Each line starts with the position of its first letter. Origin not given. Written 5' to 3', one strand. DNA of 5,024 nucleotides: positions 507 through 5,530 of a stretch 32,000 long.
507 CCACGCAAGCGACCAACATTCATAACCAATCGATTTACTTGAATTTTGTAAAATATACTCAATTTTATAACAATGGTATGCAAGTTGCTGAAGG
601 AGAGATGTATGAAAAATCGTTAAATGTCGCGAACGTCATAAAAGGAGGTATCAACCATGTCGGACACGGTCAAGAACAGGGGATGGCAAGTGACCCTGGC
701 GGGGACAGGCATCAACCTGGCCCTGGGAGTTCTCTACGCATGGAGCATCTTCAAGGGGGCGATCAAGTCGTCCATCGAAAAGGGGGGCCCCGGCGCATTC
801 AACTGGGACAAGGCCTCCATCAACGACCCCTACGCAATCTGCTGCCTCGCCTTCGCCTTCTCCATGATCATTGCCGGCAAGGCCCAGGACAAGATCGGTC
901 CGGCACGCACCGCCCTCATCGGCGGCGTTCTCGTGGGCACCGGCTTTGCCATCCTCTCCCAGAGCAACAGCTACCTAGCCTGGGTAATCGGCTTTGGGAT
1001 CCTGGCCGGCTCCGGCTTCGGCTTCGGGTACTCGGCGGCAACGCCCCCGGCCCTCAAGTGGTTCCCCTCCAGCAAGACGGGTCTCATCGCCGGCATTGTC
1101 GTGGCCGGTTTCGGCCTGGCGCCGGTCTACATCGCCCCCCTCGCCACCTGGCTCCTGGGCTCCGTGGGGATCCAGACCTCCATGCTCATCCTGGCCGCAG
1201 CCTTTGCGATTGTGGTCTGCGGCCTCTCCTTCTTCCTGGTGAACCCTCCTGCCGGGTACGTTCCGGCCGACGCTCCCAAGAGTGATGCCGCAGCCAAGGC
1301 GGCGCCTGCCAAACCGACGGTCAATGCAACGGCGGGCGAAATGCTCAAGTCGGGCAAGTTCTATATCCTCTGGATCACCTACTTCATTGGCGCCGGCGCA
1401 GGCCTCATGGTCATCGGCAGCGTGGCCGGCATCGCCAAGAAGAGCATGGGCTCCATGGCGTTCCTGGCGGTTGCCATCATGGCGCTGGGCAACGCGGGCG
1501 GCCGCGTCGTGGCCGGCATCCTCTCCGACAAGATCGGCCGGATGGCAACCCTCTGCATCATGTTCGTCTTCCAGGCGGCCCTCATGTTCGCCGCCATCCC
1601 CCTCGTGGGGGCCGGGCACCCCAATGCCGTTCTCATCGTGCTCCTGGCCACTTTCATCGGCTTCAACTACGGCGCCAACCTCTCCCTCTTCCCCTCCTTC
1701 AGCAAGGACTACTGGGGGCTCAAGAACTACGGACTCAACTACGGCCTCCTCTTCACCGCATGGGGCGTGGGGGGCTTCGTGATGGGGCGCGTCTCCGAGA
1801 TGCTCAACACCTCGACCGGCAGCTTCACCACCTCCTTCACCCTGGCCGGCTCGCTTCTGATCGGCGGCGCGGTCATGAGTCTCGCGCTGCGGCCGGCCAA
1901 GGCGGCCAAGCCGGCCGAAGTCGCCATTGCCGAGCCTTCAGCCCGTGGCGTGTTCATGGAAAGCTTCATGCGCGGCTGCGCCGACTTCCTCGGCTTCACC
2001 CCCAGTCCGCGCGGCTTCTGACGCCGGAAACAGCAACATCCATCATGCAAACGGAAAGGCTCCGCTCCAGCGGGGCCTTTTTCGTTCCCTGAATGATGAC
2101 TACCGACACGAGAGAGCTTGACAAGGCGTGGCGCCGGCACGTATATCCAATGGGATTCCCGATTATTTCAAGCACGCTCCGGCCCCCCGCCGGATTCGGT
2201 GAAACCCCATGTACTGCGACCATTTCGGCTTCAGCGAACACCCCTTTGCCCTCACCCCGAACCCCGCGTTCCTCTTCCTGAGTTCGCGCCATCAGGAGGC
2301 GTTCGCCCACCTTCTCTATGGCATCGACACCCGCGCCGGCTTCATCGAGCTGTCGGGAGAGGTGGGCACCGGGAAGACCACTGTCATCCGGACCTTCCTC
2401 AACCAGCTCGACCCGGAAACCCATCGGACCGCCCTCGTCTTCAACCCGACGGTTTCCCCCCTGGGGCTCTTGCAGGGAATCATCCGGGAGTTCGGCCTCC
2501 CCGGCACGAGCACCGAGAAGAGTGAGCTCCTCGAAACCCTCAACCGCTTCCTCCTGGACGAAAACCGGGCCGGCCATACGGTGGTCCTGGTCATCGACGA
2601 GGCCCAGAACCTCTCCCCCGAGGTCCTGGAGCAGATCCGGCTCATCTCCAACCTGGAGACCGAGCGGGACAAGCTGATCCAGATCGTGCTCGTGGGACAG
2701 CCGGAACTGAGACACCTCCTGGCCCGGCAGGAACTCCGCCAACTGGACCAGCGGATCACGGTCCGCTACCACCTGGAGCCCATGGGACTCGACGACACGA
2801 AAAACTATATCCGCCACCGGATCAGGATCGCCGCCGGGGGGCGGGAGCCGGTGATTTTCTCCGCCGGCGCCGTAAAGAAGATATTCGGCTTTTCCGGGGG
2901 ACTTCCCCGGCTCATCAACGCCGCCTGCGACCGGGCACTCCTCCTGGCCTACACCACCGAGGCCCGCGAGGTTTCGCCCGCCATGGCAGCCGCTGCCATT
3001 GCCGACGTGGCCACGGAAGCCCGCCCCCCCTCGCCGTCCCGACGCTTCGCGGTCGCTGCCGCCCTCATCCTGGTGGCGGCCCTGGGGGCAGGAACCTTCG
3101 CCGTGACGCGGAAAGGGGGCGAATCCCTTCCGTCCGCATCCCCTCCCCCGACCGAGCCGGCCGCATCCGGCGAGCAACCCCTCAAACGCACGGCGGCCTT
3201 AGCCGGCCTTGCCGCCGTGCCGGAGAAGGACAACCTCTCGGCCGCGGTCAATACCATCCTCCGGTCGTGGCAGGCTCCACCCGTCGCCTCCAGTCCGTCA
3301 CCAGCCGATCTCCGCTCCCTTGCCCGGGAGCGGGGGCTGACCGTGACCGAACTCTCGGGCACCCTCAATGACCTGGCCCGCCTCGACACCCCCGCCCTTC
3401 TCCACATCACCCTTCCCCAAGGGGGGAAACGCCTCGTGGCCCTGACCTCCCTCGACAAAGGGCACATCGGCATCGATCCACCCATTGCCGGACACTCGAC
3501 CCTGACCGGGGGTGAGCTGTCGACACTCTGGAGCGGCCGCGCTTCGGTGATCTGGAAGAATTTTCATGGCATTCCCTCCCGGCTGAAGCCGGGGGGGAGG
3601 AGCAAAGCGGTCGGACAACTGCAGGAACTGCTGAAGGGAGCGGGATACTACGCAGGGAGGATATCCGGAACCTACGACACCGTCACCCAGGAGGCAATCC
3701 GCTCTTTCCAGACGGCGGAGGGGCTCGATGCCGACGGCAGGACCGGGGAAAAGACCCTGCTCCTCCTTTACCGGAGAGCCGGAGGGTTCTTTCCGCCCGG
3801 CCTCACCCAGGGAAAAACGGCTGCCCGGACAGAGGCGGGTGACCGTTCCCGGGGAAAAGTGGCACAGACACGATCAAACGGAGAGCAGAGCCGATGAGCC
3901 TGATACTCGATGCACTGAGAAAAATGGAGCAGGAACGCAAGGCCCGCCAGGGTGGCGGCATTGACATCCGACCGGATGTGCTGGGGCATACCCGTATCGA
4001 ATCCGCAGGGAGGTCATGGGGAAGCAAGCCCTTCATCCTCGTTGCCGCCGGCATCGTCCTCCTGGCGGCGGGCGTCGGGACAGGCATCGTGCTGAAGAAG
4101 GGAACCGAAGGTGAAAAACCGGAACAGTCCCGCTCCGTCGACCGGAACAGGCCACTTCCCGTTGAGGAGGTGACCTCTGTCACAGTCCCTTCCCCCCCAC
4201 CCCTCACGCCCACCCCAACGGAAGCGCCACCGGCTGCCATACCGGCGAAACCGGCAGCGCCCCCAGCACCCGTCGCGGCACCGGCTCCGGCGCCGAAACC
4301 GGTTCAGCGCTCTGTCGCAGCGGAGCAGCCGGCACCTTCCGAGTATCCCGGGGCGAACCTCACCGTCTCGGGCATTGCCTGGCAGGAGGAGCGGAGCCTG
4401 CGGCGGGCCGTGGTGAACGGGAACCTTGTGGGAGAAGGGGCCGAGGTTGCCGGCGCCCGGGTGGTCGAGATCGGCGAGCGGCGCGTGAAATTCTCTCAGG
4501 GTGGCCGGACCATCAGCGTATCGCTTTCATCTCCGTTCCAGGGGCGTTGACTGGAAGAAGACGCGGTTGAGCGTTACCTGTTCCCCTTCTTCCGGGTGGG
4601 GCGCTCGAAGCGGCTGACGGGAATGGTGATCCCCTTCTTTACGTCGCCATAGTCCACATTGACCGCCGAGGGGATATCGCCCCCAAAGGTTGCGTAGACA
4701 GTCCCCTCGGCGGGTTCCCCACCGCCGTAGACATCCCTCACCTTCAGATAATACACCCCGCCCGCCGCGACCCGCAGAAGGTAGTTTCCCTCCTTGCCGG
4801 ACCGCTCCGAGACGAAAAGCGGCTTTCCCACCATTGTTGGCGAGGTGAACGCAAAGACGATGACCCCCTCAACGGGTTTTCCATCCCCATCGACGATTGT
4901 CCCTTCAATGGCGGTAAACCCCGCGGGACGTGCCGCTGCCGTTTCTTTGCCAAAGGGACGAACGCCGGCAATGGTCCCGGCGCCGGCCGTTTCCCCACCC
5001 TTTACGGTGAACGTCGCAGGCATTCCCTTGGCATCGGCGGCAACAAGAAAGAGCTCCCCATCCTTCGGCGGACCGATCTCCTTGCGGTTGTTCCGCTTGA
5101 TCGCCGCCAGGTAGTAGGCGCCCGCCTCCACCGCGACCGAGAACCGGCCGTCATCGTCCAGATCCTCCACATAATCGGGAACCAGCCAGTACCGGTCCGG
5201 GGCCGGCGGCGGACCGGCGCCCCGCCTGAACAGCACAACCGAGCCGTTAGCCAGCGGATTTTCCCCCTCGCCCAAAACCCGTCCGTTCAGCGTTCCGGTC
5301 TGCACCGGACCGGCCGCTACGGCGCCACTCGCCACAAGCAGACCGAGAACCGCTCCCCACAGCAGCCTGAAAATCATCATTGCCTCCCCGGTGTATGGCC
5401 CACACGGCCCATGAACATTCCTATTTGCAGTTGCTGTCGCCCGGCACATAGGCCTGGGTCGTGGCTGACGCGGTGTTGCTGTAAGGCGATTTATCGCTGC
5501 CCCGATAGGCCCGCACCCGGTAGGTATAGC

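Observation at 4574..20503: Three-gene operon coupling a 33-heme-motif cytochrome to a 3,500-aa lectin/propeller surface protein and a small CarboxypepD_reg protein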

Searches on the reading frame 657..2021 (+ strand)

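Call 8: search_protein_families(library=pfam, proteins=[window:657-2021:+], max_evalue=0.001)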
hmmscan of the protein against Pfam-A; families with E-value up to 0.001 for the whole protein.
window:657-2021:+ (454 aa): 1 family
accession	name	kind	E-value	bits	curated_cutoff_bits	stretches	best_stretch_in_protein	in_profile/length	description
PF07690.21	MFS_1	-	1.3e-38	133.3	33.4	2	47-375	26-345/347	Major Facilitator Superfamily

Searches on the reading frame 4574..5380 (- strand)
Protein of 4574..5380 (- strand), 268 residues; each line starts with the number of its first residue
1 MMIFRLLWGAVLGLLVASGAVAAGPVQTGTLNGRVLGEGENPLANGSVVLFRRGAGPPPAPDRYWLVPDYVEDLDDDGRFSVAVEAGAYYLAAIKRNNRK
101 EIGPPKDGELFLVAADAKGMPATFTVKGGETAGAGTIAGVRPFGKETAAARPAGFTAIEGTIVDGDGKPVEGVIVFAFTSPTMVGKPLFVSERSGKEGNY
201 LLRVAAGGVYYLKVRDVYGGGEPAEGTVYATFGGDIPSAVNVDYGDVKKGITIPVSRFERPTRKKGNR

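Call 6: search_protein_families(library=pfam, proteins=[window:4574-5380:-], max_evalue=0.01)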
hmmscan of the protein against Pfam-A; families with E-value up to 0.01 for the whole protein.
window:4574-5380:- (268 aa): 3 families
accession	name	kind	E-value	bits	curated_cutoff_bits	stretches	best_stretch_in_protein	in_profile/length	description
PF13620.12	CarboxypepD_reg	-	5.1e-09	36.8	32.3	1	158-216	2-56/82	Carboxypeptidase regulatory-like domain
PF10670.15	DUF4198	-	3.7e-05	24.4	34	0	29-94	147-206/209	Domain of unknown function (DUF4198)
PF08400.16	phage_tail_N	-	0.00061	20.2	26.6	0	157-219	4-68/134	Prophage tail fibre N-terminal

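Call 37: search_protein_families(library=ncbifam, proteins=[window:4574-5380:-], max_evalue=0.01)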
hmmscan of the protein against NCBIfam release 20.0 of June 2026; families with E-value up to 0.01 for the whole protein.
window:4574-5380:- (268 aa): 0 families

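Call 44: search_solved_structures(query=window:4574-5380:-, max_evalue=1)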
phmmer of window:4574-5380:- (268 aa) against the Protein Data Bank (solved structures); distinct sequences matched with E-value up to 1: 1.
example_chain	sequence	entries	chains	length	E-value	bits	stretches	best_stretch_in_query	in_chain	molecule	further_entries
5td3_A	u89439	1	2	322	0.35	13.4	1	119-226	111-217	Catechol 1,2-dioxygenase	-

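Call 49: find_homologous_proteins(query=window:4574-5380:-, max_evalue=0.001)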
Query window:4574-5380:- (268 aa): 140 proteins with E <= 0.001 among 6197 candidates; the best 120 are listed.
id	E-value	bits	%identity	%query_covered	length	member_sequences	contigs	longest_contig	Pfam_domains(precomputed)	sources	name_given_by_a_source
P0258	3.5e-167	573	98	100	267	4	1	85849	PF13620.13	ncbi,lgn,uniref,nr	ncbi:carboxypeptidase-like regulatory domain-containing protein [Geobacter grbiciae]|uniref:carboxyp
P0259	1.1e-119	417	73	100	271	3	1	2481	PF10670.16,PF13620.13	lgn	-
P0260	6.6e-110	385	68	100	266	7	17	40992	PF10670.16,PF13620.13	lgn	-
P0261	2.8e-107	376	65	100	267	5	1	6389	PF10670.16,PF13620.13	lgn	-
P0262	1.1e-105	371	66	100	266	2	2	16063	PF13620.13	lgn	-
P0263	4.9e-104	366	65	100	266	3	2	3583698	PF10670.16,PF13620.13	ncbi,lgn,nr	ncbi:carboxypeptidase-like regulatory domain-containing protein [Geobacter benzoatilyticus]|nr:carbo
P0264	7.9e-70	253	50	87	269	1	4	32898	PF10670.16,PF13620.13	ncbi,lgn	-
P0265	1.4e-69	253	51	92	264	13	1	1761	PF13620.13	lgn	-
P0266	3.3e-69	251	47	94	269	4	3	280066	PF10670.16,PF13620.13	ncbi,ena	-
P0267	9.7e-69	250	48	94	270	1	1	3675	PF13620.13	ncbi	-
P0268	5.4e-68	247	50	93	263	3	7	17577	PF13620.13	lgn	-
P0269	6.4e-67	244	48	99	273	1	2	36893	PF13620.13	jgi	-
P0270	7.9e-67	244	48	94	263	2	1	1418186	PF13620.13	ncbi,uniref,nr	ncbi:carboxypeptidase-like regulatory domain-containing protein [Geomobilimonas luticola]|uniref:Car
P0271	9.4e-67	243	49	91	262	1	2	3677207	PF13620.13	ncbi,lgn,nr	ncbi:hypothetical protein AOG1_03110 [Geobacter sp. AOG1]|nr:hypothetical protein AOG1_03110 [Geobac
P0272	1.5e-66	243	49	98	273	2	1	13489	PF10670.16,PF13620.13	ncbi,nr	ncbi:hypothetical protein GEOBC_01544 [Geobacteraceae bacterium]|nr:hypothetical protein GEOBC_01544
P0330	4.3e-56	208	41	96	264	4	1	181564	PF13620.13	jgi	-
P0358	1.8e-50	190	41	96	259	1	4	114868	PF13620.13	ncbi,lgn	-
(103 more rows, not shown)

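Call 50: find_encoding_contigs(protein=P0270, flank=10000, max_places=1)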
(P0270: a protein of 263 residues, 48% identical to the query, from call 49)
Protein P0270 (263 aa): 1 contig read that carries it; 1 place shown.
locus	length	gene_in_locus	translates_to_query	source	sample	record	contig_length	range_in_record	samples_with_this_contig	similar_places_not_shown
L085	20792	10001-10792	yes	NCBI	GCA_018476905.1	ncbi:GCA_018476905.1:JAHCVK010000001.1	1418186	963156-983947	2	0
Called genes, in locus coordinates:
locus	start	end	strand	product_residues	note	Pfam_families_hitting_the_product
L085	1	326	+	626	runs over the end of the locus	PF13424:TPR_12 (faint), PF23914:TPR_CcmH_CycH (faint), PF00515:TPR_1 (faint), PF07719:TPR_2 (faint), PF13181:TPR_8 (faint), PF13428:TPR_14 (faint), PF13431:TPR_17 (weak), PF13432:TPR_16, +4 more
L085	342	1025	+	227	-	PF00535:Glycos_transf_2, PF10111:Glyco_tranf_2_2 (faint), PF13641:Glyco_tranf_2_3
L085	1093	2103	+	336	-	PF12796:Ank_2, PF13637:Ank_4, PF12796:Ank_2, PF13637:Ank_4, PF13857:Ank_5, PF00023:Ank, PF13637:Ank_4, PF12796:Ank_2, +7 more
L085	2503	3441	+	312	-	PF08450:SGL (faint), PF17170:DUF5128, PF01436:NHL (weak)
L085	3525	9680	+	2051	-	PF14522:Cytochrome_C7 (faint), PF14537:Cytochrom_c3_2 (faint), PF09699:Paired_CXXCH_1 (weak), PF22113:Mtrc-MtrF_II-IV_dom (weak), PF09698:GSu_C4xC__C2xCH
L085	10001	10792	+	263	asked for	PF13620:CarboxypepD_reg (faint)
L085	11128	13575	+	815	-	PF28492:Beta_helix_4, PF13229:Beta_helix (weak), PF05048:NosD (weak), PF13229:Beta_helix, PF05048:NosD, PF13229:Beta_helix, PF05048:NosD, PF13229:Beta_helix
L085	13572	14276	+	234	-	PF10670:DUF4198 (faint), PF02369:Big_1 (faint), PF13620:CarboxypepD_reg (weak)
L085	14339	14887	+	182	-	PF04069:OpuAC (weak)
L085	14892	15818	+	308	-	PF05140:ResB (faint)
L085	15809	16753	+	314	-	PF03824:NicO, PF13386:DsbD_2 (weak)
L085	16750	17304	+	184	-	PF13371:TPR_9 (faint), PF24575:TPR_Slam (faint), PF13414:TPR_11 (faint), PF14559:TPR_19 (faint), PF00515:TPR_1 (faint), PF07719:TPR_2 (faint), PF13432:TPR_16, PF13424:TPR_12 (weak), +5 more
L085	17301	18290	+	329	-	PF28492:Beta_helix_4, PF05048:NosD, PF13229:Beta_helix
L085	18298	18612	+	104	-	PF05402:PqqD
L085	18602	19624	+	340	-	PF04055:Radical_SAM, PF13186:SPASM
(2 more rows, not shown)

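Call 51: find_encoding_contigs(protein=P0271, flank=10000, max_places=1)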
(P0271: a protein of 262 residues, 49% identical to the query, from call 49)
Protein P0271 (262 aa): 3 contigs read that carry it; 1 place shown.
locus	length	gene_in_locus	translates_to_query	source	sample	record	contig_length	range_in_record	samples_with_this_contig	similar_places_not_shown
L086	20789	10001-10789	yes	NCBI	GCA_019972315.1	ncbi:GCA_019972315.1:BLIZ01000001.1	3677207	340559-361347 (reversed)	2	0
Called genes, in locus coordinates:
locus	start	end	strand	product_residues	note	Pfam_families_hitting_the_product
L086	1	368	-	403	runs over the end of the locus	PF01075:Glyco_transf_9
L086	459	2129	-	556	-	PF13424:TPR_12 (faint), PF07719:TPR_2 (faint), PF13181:TPR_8 (faint), PF00515:TPR_1 (weak)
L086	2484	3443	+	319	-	PF01436:NHL (faint), PF17170:DUF5128 (weak)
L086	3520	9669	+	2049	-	PF02085:Cytochrom_CIII (faint), PF14522:Cytochrome_C7 (faint), PF14537:Cytochrom_c3_2 (faint), PF22113:Mtrc-MtrF_II-IV_dom (faint), PF09699:Paired_CXXCH_1 (weak), PF09698:GSu_C4xC__C2xCH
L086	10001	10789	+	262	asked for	PF13620:CarboxypepD_reg (weak)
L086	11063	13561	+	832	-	PF28492:Beta_helix_4, PF13229:Beta_helix (weak), PF05048:NosD (weak), PF13229:Beta_helix, PF05048:NosD, PF13229:Beta_helix, PF05048:NosD, PF13229:Beta_helix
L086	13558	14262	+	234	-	PF02369:Big_1 (faint), PF10670:DUF4198 (faint), PF13620:CarboxypepD_reg (weak)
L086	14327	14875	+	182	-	PF04069:OpuAC (weak)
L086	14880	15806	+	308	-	PF05140:ResB (faint)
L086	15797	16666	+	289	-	PF03824:NicO, PF02535:Zip (weak), PF13386:DsbD_2 (weak)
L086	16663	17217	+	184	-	PF13432:TPR_16 (faint), PF13414:TPR_11 (faint), PF14559:TPR_19 (faint), PF00515:TPR_1 (faint), PF07719:TPR_2 (faint), PF13181:TPR_8 (faint), PF13428:TPR_14 (faint), PF13431:TPR_17 (faint), +2 more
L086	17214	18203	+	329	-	PF28492:Beta_helix_4, PF05048:NosD, PF13229:Beta_helix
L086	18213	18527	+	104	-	PF05402:PqqD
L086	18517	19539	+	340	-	PF04055:Radical_SAM, PF13186:SPASM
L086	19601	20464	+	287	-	PF13186:SPASM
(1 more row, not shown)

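Call 52: find_encoding_contigs(protein=P0330, flank=10000, max_places=1)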
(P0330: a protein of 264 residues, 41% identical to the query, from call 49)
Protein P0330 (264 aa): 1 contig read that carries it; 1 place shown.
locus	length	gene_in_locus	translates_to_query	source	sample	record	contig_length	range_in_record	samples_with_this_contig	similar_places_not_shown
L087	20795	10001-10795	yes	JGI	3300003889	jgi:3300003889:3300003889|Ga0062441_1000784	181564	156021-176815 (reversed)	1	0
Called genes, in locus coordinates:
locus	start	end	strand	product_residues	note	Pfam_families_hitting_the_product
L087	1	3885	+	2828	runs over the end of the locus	PF14522:Cytochrome_C7 (faint), PF14537:Cytochrom_c3_2 (faint), PF09698:GSu_C4xC__C2xCH (weak)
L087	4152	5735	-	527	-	PF07719:TPR_2 (faint), PF12895:ANAPC3 (faint), PF13181:TPR_8 (faint)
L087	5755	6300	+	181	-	-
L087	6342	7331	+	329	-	PF01073:3Beta_HSD, PF01370:Epimerase, PF02719:Polysacc_synt_2, PF04321:RmlD_sub_bind, PF05368:NmrA (faint), PF13460:NAD_binding_10 (weak), PF16363:GDP_Man_Dehyd, PF07993:NAD_binding_4 (weak)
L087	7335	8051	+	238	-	PF00535:Glycos_transf_2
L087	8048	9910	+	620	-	PF13431:TPR_17 (faint), PF23914:TPR_CcmH_CycH, PF13428:TPR_14 (weak), PF13432:TPR_16 (weak), PF14559:TPR_19, PF07719:TPR_2 (weak), PF13424:TPR_12 (weak), PF13432:TPR_16 (weak), +6 more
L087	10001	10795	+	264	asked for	PF13620:CarboxypepD_reg (weak)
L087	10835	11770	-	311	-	PF01833:TIG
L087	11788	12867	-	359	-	PF03739:LptF_LptG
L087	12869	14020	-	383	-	PF03739:LptF_LptG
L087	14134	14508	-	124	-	PF06397:Desulfoferrod_N, PF01880:Desulfoferrodox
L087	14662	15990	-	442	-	PF00285:Citrate_synt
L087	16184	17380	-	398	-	PF01321:Creatinase_N, PF00557:Peptidase_M24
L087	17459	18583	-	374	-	PF13421:Band_7_1, PF01145:Band_7, PF14237:GYF_2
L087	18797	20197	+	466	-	PF01656:CbiA (weak), PF10609:ParA (weak), PF13614:AAA_31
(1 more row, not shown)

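Call 53: find_encoding_contigs(protein=P0358, flank=10000, max_places=1)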
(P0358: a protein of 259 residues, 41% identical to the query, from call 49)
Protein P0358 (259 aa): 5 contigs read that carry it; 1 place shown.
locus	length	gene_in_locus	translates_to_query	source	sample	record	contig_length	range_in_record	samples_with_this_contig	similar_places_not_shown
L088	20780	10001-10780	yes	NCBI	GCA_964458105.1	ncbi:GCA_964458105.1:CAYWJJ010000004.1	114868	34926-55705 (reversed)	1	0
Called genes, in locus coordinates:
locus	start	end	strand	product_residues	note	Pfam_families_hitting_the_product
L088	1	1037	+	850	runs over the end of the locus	PF01564:Spermine_synth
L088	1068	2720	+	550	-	PF00515:TPR_1 (faint), PF07719:TPR_2 (faint), PF13181:TPR_8 (faint), PF13432:TPR_16 (weak)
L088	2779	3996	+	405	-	PF01075:Glyco_transf_9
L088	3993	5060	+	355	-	PF04055:Radical_SAM, PF13186:SPASM (faint)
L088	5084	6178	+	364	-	PF04055:Radical_SAM, PF13186:SPASM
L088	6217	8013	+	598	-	PF13424:TPR_12 (faint), PF13431:TPR_17 (faint), PF13428:TPR_14 (weak), PF13432:TPR_16 (weak), PF14559:TPR_19 (weak), PF00515:TPR_1, PF07719:TPR_2 (weak), PF13432:TPR_16 (weak), +3 more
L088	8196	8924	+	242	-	PF13641:Glyco_tranf_2_3, PF00535:Glycos_transf_2, PF10111:Glyco_tranf_2_2 (weak)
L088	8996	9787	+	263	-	PF13620:CarboxypepD_reg (weak)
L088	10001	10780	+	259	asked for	PF13620:CarboxypepD_reg (weak)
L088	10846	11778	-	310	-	PF01833:TIG, PF20144:TIG_SUH (faint), PF01833:TIG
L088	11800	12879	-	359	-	PF03739:LptF_LptG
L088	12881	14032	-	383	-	PF03739:LptF_LptG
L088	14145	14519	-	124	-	PF06397:Desulfoferrod_N, PF01880:Desulfoferrodox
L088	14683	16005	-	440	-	PF00285:Citrate_synt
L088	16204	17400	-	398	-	PF01321:Creatinase_N, PF00557:Peptidase_M24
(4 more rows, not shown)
